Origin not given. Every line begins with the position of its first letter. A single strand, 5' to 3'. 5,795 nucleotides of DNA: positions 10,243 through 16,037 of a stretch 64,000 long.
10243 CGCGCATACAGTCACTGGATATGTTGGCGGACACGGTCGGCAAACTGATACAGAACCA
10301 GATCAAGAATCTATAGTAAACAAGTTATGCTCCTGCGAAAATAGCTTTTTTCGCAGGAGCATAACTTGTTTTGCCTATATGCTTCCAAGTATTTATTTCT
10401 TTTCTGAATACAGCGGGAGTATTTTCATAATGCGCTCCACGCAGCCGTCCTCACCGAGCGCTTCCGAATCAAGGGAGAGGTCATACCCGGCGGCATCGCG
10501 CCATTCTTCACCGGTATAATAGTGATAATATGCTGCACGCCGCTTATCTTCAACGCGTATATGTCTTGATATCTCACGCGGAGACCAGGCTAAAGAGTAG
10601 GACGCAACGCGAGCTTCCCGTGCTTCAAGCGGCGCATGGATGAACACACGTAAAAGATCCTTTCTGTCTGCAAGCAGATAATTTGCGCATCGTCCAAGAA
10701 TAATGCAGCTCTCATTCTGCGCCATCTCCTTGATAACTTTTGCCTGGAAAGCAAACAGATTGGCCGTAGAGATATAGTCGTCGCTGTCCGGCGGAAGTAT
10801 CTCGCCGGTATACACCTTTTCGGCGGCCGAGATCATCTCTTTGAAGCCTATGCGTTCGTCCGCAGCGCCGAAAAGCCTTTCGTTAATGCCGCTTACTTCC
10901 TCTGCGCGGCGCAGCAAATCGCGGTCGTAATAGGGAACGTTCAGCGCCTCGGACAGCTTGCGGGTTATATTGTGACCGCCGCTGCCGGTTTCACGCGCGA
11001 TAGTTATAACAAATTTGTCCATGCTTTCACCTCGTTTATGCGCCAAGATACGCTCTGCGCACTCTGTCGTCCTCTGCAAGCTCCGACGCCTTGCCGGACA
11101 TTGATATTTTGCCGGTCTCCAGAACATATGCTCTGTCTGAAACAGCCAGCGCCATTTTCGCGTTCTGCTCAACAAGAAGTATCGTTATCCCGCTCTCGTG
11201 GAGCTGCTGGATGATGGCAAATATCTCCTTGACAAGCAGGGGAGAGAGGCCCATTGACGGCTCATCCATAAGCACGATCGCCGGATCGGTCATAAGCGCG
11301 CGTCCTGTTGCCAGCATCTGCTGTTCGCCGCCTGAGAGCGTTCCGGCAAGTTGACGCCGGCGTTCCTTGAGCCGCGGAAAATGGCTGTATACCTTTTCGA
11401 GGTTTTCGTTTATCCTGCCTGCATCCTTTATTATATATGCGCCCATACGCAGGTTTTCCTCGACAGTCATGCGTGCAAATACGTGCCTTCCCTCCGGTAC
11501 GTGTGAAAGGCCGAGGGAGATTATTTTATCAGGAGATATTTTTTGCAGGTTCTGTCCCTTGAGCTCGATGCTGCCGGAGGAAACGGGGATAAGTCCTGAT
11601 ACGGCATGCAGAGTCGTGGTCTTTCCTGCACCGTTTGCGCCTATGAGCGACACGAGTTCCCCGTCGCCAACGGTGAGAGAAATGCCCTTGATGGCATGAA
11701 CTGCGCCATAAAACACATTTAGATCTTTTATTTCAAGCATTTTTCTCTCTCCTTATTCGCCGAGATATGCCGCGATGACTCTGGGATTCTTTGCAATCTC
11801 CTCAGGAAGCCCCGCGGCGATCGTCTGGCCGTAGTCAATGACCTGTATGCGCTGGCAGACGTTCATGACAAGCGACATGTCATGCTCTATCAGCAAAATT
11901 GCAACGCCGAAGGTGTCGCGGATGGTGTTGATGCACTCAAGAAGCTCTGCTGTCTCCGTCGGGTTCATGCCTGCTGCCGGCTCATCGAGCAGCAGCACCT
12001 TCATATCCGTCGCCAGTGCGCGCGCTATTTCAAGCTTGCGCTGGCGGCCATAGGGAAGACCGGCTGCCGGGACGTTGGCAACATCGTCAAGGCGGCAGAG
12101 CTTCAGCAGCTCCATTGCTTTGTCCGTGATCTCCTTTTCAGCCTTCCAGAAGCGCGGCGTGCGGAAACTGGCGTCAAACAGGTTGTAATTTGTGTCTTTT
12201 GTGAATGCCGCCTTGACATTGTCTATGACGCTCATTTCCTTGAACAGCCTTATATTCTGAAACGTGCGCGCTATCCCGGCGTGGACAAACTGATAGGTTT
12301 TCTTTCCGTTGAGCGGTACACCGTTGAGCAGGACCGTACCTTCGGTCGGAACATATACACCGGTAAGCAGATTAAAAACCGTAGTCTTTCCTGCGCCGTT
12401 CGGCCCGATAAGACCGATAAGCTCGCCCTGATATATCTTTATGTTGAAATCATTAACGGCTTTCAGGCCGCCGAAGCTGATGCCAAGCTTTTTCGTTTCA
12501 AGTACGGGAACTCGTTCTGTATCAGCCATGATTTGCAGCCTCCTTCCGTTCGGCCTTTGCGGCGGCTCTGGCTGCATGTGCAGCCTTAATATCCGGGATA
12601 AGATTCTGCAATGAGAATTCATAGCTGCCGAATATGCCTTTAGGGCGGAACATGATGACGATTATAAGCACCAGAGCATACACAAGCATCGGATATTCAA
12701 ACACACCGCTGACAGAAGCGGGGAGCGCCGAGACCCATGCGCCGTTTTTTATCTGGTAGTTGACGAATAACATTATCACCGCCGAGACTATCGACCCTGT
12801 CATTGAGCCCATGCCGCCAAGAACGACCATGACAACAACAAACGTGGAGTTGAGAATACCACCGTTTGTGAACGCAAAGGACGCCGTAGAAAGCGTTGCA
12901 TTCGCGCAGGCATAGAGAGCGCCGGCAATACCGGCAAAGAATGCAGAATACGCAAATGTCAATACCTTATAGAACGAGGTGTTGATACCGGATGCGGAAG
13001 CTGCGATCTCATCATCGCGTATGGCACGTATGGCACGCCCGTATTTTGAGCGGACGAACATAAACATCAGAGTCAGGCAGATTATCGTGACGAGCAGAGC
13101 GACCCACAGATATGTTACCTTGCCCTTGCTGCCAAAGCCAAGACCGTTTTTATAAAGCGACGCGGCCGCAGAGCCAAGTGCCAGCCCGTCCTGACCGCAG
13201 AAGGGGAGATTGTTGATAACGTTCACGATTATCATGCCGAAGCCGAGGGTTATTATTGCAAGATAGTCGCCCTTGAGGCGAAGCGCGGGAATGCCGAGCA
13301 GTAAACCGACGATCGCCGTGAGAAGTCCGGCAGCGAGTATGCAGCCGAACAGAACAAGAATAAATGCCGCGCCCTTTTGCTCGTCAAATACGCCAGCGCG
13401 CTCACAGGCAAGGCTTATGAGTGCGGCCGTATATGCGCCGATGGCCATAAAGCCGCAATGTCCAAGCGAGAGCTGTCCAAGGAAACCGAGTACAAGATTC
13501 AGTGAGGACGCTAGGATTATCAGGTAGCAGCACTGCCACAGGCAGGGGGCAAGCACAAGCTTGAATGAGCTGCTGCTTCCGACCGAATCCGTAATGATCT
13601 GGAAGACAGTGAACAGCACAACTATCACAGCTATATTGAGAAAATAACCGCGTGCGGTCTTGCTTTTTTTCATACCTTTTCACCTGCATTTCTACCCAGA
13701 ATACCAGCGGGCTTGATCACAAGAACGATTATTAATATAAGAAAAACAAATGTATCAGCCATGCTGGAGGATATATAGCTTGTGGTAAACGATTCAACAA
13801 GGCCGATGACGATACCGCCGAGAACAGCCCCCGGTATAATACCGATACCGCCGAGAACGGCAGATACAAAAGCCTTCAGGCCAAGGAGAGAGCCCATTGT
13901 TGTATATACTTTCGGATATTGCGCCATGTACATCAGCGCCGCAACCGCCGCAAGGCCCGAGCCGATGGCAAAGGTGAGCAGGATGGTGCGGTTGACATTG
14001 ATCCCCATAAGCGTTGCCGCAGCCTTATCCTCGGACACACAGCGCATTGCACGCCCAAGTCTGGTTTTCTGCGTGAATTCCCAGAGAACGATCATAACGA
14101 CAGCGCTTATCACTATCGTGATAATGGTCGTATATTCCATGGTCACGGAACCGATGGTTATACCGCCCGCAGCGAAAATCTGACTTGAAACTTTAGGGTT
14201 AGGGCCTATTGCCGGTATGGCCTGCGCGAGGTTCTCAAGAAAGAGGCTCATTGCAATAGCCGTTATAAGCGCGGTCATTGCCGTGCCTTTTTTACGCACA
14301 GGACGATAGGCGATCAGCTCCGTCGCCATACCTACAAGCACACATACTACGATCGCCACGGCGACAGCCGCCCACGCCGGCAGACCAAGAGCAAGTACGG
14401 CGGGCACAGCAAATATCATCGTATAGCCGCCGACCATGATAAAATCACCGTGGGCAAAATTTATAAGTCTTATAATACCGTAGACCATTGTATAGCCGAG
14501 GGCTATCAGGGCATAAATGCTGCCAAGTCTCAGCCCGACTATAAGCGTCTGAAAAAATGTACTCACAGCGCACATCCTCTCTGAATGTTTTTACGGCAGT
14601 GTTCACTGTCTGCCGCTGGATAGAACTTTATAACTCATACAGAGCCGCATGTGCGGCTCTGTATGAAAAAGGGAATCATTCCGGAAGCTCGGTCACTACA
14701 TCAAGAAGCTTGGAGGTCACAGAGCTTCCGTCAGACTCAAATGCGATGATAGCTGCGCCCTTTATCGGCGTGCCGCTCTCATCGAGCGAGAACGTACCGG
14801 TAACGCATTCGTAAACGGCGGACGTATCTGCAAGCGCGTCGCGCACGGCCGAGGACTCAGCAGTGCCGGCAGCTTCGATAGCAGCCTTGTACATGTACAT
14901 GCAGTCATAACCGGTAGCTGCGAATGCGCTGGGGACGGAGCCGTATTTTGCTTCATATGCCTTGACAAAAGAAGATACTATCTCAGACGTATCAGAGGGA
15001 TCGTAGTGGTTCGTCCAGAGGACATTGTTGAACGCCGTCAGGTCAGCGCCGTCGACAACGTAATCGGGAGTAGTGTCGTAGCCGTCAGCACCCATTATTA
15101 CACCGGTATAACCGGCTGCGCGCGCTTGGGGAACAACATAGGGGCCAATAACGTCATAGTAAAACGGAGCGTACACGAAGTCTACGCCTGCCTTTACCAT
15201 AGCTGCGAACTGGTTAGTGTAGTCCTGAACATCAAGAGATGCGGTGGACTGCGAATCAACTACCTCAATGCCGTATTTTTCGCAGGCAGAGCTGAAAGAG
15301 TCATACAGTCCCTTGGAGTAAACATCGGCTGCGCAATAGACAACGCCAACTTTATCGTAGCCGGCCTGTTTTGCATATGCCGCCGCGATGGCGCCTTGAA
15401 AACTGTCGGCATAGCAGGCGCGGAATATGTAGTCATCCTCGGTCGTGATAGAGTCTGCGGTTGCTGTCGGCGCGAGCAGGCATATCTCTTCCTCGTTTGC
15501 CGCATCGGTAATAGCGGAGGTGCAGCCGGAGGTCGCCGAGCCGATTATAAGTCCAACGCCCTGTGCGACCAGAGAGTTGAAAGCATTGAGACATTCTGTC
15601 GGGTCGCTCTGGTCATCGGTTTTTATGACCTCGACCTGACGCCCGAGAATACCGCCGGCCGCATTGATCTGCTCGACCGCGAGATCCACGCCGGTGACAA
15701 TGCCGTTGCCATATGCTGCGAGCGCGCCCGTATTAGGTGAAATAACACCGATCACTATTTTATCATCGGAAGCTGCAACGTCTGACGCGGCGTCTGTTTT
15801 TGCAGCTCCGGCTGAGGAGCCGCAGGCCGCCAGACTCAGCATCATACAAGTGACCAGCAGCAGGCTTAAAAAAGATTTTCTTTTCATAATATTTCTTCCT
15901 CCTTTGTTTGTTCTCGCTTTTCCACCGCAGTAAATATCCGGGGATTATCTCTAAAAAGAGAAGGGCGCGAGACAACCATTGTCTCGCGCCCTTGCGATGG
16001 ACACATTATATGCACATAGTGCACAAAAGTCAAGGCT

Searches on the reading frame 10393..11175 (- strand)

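Call 62: search_protein_families(library=pfam, proteins=[window:10393-11175:-], max_evalue=0.00001)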
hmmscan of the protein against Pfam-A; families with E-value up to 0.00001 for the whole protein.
window:10393-11175:- (260 aa): 1 family
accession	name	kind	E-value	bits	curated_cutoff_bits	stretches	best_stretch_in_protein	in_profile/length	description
PF13189.12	Cytidylate_kin2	-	9.7e-48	163.1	28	1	56-238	1-175/176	Cytidylate kinase-like family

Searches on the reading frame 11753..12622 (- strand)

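Call 62: search_protein_families(library=pfam, proteins=[window:11753-12622:-], max_evalue=0.00001)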
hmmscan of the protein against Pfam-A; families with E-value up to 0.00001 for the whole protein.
window:11753-12622:- (289 aa): 3 families
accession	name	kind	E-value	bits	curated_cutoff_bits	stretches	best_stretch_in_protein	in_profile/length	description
PF00005.33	ABC_tran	-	1.5e-31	110.2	25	1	57-216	2-136/137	ABC transporter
PF12399.14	BCA_ABC_TP_C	-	1.7e-09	37.5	25.5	1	266-289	1-24/27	Branched-chain amino acid ATP-binding cassette transporter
PF13304.12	AAA_21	-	8.6e-09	36.3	27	0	179-232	228-284/304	AAA domain, putative AbiEii toxin, Type IV TA system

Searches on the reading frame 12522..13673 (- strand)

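Call 61: search_protein_families(library=pfam, proteins=[window:12522-13673:-], max_evalue=0.00001)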
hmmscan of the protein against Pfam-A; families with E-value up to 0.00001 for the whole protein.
window:12522-13673:- (383 aa): 1 family
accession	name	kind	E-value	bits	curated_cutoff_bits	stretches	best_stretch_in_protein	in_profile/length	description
PF02653.21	BPD_transp_2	-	6.7e-39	134.1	26.8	1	46-339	7-268/269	Branched-chain amino acid transport system / permease component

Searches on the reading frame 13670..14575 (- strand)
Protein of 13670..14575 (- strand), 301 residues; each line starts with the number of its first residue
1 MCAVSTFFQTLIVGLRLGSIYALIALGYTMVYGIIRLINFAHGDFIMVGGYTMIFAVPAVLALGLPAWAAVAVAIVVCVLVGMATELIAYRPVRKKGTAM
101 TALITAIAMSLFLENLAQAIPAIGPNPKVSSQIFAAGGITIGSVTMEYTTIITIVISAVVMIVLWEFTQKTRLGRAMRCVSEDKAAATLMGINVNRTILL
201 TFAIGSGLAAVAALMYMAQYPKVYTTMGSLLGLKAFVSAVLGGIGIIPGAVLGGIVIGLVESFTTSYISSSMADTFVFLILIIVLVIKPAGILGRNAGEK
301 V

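Call 62: search_protein_families(library=pfam, proteins=[window:13670-14575:-], max_evalue=0.00001)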
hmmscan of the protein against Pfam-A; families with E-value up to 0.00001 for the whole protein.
window:13670-14575:- (301 aa): 1 family
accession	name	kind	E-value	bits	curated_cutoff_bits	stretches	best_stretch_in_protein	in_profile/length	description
PF02653.21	BPD_transp_2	-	3.8e-45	154.6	26.8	1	14-285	5-269/269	Branched-chain amino acid transport system / permease component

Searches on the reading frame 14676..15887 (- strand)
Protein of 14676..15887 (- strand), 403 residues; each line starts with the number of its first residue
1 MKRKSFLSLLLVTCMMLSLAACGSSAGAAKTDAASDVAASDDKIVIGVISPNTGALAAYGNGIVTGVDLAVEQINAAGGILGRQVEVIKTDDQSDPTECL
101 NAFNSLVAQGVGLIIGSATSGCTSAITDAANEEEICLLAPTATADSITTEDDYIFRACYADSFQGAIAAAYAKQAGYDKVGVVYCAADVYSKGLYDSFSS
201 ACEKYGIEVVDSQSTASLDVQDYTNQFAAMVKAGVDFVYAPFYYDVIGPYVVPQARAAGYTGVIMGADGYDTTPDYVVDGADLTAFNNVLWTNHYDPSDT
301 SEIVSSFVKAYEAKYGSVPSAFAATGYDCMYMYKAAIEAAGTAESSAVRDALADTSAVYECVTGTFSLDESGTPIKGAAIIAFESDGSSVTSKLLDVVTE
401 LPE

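Call 61: search_protein_families(library=pfam, proteins=[window:14676-15887:-], max_evalue=0.00001)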
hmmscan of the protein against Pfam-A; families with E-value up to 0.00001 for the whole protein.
window:14676-15887:- (403 aa): 3 families
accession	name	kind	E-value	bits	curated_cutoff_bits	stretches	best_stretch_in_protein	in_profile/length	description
PF13458.12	Peripla_BP_6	-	5.1e-57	194.5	31.7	1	44-387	2-342/343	Periplasmic binding protein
PF01094.35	ANF_receptor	-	5.1e-27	95.3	25.4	1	67-375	6-341/353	Receptor family ligand binding region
PF13433.12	Peripla_BP_5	-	1.8e-19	70.5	27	1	44-375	1-327/363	Periplasmic binding protein domain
